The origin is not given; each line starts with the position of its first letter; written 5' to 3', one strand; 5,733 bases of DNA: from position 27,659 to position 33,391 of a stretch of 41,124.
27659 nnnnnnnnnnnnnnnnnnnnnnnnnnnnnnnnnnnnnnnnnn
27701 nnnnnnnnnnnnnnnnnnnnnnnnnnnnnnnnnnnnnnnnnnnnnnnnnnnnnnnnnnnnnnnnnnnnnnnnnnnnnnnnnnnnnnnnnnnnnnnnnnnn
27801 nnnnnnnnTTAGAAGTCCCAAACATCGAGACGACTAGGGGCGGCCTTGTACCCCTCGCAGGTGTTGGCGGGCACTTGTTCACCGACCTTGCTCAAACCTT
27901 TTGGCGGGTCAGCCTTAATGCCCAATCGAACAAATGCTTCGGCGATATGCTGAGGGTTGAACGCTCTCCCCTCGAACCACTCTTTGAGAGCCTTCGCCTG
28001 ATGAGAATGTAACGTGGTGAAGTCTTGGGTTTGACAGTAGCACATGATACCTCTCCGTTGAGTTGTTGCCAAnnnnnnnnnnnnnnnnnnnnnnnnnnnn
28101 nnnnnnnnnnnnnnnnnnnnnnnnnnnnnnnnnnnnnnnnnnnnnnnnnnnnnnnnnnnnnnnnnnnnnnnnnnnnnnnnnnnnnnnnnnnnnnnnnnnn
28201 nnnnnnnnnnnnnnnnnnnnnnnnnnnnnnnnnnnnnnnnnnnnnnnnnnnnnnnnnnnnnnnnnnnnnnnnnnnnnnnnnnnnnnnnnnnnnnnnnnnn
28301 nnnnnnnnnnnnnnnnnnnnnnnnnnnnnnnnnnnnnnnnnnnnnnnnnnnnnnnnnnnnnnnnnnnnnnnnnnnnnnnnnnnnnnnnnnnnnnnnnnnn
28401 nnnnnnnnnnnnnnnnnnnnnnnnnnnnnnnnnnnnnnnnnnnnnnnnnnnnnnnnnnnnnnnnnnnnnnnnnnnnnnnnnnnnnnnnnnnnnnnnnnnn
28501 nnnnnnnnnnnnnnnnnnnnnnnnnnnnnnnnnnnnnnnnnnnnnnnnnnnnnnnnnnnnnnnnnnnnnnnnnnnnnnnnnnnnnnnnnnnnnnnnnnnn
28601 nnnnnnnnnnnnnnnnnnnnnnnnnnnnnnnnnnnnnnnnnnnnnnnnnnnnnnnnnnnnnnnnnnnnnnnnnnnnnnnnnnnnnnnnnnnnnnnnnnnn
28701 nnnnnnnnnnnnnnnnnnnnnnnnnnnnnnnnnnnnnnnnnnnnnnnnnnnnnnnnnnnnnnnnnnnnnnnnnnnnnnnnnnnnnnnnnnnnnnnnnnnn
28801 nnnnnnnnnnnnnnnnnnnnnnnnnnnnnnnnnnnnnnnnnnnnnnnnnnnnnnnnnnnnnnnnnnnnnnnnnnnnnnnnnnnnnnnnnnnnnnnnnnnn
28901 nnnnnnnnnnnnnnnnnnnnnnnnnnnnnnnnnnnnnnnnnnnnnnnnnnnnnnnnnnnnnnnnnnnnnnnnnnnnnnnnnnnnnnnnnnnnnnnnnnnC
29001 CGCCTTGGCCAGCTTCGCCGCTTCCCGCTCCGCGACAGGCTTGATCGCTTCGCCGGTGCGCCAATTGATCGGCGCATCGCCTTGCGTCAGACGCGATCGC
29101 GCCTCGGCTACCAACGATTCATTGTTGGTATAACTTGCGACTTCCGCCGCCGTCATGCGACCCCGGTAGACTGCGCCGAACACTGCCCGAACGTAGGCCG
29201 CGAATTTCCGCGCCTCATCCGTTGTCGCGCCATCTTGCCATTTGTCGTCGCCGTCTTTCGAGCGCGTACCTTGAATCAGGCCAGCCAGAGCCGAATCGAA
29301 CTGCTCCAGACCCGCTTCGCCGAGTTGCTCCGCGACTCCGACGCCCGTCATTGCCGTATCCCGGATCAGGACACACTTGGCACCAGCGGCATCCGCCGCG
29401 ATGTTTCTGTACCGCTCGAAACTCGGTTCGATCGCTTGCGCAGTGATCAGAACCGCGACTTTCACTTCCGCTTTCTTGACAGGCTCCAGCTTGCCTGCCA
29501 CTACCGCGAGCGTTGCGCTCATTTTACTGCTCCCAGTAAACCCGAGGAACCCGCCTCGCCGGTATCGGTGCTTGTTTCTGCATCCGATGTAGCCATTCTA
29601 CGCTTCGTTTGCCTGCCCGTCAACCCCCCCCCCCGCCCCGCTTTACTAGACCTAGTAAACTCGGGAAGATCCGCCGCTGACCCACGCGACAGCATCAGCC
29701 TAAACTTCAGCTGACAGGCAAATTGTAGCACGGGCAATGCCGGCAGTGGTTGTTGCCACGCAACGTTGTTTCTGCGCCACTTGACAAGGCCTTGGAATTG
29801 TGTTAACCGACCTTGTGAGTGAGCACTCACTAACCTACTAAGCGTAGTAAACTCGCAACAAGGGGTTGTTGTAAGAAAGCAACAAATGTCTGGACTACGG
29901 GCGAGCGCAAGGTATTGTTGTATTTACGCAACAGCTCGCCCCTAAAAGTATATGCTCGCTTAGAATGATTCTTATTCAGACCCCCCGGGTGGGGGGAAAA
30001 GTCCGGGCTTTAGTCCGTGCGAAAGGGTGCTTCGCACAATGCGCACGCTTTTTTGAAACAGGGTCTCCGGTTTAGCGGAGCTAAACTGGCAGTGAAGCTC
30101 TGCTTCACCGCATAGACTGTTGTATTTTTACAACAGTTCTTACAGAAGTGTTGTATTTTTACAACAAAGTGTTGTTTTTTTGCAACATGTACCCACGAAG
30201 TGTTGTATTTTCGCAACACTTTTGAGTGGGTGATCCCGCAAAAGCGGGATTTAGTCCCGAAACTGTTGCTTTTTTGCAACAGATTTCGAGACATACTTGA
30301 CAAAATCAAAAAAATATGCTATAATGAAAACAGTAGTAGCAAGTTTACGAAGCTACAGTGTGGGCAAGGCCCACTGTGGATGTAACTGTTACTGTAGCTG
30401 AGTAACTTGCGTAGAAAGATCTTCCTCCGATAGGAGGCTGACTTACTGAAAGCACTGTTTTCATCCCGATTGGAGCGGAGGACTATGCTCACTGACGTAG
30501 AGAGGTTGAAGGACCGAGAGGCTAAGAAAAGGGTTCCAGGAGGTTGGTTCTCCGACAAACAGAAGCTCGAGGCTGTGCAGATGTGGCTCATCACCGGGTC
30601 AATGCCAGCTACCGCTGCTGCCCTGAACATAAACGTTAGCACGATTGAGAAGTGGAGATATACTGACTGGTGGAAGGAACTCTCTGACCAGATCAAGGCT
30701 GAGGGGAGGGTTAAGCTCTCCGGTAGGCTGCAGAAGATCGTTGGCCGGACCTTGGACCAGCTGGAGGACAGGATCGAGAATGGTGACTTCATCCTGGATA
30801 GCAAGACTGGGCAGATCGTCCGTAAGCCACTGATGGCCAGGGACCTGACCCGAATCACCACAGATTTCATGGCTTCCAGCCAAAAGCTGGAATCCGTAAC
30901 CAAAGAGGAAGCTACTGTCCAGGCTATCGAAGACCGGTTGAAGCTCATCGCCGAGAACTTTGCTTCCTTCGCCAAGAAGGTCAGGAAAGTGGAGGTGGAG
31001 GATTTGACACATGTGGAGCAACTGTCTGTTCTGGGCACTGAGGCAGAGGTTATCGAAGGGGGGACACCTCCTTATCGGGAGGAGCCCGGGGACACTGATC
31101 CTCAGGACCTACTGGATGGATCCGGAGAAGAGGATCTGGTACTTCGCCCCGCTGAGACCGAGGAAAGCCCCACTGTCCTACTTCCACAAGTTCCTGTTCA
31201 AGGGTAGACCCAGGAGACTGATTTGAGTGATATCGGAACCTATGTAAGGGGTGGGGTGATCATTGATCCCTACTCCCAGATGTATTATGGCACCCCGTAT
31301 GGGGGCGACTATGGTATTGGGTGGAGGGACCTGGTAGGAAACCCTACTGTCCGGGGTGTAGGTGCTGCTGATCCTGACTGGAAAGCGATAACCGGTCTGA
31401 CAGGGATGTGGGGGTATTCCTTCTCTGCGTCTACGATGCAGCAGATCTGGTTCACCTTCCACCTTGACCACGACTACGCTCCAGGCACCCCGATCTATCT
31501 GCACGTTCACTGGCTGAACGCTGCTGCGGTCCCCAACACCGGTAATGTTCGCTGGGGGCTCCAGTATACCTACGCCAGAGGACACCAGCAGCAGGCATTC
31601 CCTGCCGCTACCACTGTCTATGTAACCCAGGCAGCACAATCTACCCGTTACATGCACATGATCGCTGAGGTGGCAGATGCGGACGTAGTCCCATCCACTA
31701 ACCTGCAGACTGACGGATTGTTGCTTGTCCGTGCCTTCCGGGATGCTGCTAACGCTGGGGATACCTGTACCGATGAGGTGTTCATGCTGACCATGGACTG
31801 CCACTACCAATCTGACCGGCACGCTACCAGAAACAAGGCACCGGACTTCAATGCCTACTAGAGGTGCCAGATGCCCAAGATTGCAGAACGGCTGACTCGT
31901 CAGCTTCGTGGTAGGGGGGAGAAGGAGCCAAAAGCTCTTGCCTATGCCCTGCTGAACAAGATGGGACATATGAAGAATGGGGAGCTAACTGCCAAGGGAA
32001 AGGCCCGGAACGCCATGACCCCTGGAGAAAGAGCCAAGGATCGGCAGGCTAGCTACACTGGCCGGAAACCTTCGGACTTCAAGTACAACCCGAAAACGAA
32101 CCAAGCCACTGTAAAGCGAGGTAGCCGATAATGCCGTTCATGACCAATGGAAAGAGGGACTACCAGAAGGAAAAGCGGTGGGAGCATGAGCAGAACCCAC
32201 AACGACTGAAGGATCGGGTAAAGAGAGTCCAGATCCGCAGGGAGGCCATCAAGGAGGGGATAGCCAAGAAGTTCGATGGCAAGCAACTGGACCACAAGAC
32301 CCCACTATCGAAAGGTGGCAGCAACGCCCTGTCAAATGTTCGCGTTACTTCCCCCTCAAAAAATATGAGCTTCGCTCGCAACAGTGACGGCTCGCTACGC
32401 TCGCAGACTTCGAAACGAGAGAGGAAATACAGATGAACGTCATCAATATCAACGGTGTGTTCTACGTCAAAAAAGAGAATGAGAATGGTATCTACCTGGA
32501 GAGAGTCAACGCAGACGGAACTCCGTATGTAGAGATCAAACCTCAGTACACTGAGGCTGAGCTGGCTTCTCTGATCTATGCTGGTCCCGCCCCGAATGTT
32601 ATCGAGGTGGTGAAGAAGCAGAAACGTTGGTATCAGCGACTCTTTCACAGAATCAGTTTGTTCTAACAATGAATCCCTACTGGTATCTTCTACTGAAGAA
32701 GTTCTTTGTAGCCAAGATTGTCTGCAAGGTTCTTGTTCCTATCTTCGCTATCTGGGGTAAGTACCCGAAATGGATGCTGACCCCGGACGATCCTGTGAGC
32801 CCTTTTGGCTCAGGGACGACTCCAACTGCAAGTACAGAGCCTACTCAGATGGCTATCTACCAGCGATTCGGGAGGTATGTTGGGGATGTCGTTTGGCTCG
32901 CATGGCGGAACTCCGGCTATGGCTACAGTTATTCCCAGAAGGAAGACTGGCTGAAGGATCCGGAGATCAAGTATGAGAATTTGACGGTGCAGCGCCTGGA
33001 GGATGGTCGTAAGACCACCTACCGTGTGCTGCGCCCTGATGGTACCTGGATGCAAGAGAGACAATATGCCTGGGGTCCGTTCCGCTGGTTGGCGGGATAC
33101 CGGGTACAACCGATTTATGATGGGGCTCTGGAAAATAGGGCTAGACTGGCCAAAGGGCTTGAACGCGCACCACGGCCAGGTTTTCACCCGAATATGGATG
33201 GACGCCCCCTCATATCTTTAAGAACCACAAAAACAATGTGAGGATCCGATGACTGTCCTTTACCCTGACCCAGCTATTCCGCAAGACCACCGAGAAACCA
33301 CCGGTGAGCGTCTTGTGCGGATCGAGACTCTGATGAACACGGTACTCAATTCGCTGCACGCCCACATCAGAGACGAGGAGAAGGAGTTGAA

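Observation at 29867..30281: Array of seven TGTTG-N8-CAACA palindromes upstream of a perfect consensus promoter and the TerS-like gene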

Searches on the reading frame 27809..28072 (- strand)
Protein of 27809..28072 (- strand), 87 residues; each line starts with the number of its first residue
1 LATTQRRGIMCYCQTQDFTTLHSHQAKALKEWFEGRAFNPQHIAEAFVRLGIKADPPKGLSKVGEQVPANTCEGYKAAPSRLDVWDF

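Call 46: search_protein_families(library=pfam, proteins=[window:27809-28072:-], max_evalue=0.1)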
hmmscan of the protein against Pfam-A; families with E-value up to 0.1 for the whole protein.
window:27809-28072:- (87 aa): 1 family
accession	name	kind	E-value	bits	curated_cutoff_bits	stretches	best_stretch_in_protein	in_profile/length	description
PF12402.13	nlz1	-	0.044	14.6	27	1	46-82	19-56/58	NocA-like zinc-finger protein 1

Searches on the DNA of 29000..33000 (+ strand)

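Call 4: search_dna_similar(query=window:29000-33000:+, collection=phages, mode=distant)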
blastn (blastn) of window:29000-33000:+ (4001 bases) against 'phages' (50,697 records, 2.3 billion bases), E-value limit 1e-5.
No match.
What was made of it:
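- Tried and rejected: None found (call 4).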

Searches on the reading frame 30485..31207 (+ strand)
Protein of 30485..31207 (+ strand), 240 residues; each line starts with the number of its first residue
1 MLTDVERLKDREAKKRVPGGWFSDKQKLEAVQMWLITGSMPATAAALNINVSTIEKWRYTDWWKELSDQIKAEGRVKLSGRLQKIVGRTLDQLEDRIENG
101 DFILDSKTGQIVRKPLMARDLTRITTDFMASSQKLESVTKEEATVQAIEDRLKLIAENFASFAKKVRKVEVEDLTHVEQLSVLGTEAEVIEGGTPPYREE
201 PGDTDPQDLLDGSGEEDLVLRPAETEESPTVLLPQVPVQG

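Call 7: search_protein_families(library=pfam, proteins=[window:30485-31207:+], max_evalue=0.01)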
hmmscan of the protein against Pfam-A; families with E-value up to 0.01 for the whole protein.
window:30485-31207:+ (240 aa): 2 families
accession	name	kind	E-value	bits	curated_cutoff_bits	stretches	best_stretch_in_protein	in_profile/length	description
PF13518.12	HTH_28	-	0.00099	19.6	25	1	26-58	1-33/52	Helix-turn-helix domain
PF13384.12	HTH_23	-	0.007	16.6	24.6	0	24-58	4-38/50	Homeodomain-like domain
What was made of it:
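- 30485..31207 (+): First gene downstream: a 240-aa protein with an N-terminal HTH, TerS-like by synteny. Weak HTH_28/HTH_23 hits (call 7).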

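Call 8: search_protein_families(library=phrogs, proteins=[window:30485-31207:+], max_evalue=0.01)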
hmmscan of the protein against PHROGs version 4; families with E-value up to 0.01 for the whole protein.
window:30485-31207:+ (240 aa): 1 family
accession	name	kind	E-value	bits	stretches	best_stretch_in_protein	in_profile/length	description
phrog_34402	-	unknown function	0.0038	17.5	1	90-150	288-348/376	-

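Call 16: find_related_loci(query=window:30485-31207:+, collection=viral_contigs, flank=10000)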
Query window:30485-31207:+ (240 aa) in viral_contigs; peptide patterns used: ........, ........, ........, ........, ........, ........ (x = any residue, [..] = any of these).
13 stretches matched a pattern; 8 encode a relative of the query (tblastn E <= 1e-3); 8 distinct loci.
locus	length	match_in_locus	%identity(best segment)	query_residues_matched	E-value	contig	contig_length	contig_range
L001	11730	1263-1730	40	14-165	7e-34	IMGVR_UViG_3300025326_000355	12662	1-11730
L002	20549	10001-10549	39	1-177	4e-33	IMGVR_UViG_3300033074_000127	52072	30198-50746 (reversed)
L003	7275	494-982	39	5-165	5e-33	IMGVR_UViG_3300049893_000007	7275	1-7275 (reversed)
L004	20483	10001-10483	37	26-179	5e-29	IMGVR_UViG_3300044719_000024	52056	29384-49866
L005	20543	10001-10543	35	2-200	1e-28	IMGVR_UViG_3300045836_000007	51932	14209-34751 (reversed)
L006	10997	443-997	34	22-219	3e-27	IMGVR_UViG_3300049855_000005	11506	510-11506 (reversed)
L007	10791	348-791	33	16-163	8e-24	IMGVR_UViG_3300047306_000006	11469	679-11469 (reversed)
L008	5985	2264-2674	31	24-153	1e-12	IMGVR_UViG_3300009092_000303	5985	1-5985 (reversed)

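Call 37: search_dna_similar(query=window:30485-31207:+, collection=phages, mode=protein, max_evalue=0.001, max_rows=25)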
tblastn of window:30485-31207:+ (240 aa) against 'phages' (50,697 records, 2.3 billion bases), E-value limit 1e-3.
Records with a match: 2; places in all: 2; records where one place covers at least 80% of the query: 0.
Best place of each record, by identity: <60% 2.
By first word of the organism name: Alcaligenes 1; Caudoviricetes 1.
By host as written in the record: Alcaligenes faecalis 10106 1; - 1.
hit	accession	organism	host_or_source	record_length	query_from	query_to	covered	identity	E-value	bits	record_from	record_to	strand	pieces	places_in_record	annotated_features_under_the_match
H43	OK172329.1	Alcaligenes phage vB_Af_QDWS535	Alcaligenes faecalis 10106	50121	2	177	73%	37.4%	4e-28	117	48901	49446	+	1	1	hypothetical protein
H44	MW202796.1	Caudoviricetes sp.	Manatee Spring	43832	21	163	60%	26.6%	2e-16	83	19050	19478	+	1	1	hypothetical protein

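Call 81: find_related_loci(query=window:30485-31207:+, collection=metagenome_contigs, flank=6000)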
Query window:30485-31207:+ (240 aa) in metagenome_contigs; peptide patterns used: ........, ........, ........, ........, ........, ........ (x = any residue, [..] = any of these).
115 stretches matched a pattern; 13 encode a relative of the query (tblastn E <= 1e-3); 13 distinct loci.
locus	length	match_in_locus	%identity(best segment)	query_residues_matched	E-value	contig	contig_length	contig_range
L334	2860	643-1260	68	1-200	9e-90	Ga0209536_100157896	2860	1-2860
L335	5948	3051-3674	64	1-207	1e-82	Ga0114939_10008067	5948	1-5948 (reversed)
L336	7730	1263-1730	40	14-165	5e-34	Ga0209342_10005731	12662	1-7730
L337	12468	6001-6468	40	14-167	4e-33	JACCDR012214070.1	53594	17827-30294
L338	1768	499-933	39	22-164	8e-31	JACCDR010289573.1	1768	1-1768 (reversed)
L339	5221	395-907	36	7-174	4e-24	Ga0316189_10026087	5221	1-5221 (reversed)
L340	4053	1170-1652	31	15-174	7e-24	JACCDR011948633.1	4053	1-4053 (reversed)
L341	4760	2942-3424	31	15-174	1e-23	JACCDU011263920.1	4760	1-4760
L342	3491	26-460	32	31-174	1e-20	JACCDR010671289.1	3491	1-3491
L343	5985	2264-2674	31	24-153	8e-13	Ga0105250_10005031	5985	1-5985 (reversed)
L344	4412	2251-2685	28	34-178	2e-11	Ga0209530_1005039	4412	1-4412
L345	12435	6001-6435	28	34-178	2e-11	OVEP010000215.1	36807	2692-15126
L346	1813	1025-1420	29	28-155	9e-10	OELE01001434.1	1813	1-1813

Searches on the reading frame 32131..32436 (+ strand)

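Call 32: search_protein_families(library=phrogs, proteins=[window:32131-32436:+], max_evalue=0.001)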
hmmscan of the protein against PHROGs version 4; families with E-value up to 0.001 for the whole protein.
window:32131-32436:+ (101 aa): 3 families
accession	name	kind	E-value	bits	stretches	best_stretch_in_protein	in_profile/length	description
phrog_4590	-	unknown function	9e-14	52.7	1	6-99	3-97/100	-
phrog_1035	-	DNA, RNA and nucleotide metabolism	6.7e-05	23.9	1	43-80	174-209/271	endonuclease VII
phrog_22283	-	unknown function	0.0002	22.4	1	37-80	24-67/135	-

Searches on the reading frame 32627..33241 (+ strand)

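Call 7: search_protein_families(library=pfam, proteins=[window:32627-33241:+], max_evalue=0.01)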
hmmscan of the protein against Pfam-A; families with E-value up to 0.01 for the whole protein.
window:32627-33241:+ (204 aa): 1 family
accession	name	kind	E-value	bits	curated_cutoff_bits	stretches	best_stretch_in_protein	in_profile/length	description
PF24027.1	DUF7338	-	2e-08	34.6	27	1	19-124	9-114/180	Family of unknown function (DUF7338)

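Call 8: search_protein_families(library=phrogs, proteins=[window:32627-33241:+], max_evalue=0.01)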
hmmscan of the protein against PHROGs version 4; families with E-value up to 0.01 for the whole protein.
window:32627-33241:+ (204 aa): 0 families
